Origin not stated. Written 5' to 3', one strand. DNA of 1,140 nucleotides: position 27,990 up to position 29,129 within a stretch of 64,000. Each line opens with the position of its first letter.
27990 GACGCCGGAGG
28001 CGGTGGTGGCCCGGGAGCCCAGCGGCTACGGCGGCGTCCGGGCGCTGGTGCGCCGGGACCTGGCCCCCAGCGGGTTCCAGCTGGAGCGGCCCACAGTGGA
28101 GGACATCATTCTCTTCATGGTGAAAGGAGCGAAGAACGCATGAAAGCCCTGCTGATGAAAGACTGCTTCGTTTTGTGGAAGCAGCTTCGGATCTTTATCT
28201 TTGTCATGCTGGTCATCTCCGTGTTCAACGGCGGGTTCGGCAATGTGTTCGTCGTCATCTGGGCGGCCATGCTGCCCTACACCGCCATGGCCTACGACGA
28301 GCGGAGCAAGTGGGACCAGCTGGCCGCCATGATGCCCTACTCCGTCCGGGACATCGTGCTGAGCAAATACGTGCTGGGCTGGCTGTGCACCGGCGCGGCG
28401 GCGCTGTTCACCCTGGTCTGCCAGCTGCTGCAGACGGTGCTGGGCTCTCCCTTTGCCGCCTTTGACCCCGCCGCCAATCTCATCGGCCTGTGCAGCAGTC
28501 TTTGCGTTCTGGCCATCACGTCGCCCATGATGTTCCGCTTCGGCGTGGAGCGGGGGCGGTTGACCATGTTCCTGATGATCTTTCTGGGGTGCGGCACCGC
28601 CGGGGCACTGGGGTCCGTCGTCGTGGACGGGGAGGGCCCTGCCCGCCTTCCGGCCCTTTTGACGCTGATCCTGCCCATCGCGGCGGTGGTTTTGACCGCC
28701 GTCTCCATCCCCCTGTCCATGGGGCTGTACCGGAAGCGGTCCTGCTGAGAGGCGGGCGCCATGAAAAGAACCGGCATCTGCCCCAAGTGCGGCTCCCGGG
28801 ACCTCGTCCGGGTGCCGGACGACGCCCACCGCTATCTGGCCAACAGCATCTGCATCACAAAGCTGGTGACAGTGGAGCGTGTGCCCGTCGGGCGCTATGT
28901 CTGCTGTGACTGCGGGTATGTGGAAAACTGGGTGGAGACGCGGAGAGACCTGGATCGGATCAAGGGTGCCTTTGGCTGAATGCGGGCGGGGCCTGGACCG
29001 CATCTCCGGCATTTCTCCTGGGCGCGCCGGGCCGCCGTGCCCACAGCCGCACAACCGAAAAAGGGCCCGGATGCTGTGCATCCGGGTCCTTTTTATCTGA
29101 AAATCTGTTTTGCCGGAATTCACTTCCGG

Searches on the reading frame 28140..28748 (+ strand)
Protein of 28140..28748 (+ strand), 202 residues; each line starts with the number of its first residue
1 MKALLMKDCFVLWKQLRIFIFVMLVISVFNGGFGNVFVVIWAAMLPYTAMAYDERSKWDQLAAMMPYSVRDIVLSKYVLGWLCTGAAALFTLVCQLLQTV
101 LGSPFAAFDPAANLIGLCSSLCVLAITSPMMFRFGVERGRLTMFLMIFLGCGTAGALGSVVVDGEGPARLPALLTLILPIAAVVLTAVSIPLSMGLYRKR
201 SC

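Call 3: search_protein_families(library=pfam, proteins=[window:28140-28748:+], max_evalue=0.01)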
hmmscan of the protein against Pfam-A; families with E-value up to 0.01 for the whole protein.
window:28140-28748:+ (202 aa): 1 family
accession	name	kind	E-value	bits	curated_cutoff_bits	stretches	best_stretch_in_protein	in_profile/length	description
PF13346.12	ABC2_membrane_5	-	6.5e-30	104.6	25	1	4-196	2-203/205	ABC-2 family transporter protein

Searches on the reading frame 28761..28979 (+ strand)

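Call 80: search_protein_families(library=pfam, proteins=[window:28761-28979:+], max_evalue=0.01)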
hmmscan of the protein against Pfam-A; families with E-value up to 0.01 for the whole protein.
window:28761-28979:+ (72 aa): 5 families
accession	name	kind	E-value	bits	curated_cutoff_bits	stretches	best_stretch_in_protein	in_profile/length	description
PF08271.17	Zn_Ribbon_TF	-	0.00089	19.2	29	0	6-17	2-13/43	TFIIB zinc-binding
PF09723.15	Zn_ribbon_8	-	0.00094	19.6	34.4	0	6-18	28-40/41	Zinc ribbon domain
PF14354.12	Lar_restr_allev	-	0.0012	19.5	28.6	1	7-62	6-41/58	Restriction alleviation protein Lar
PF14803.11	Zn_ribbon_Nudix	-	0.0012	19.2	25.6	0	7-24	3-20/34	Nudix N-terminal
PF01096.23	Zn_ribbon_TFIIS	-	0.0096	16.2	21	0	7-16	3-12/39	Transcription factor S-II (TFIIS)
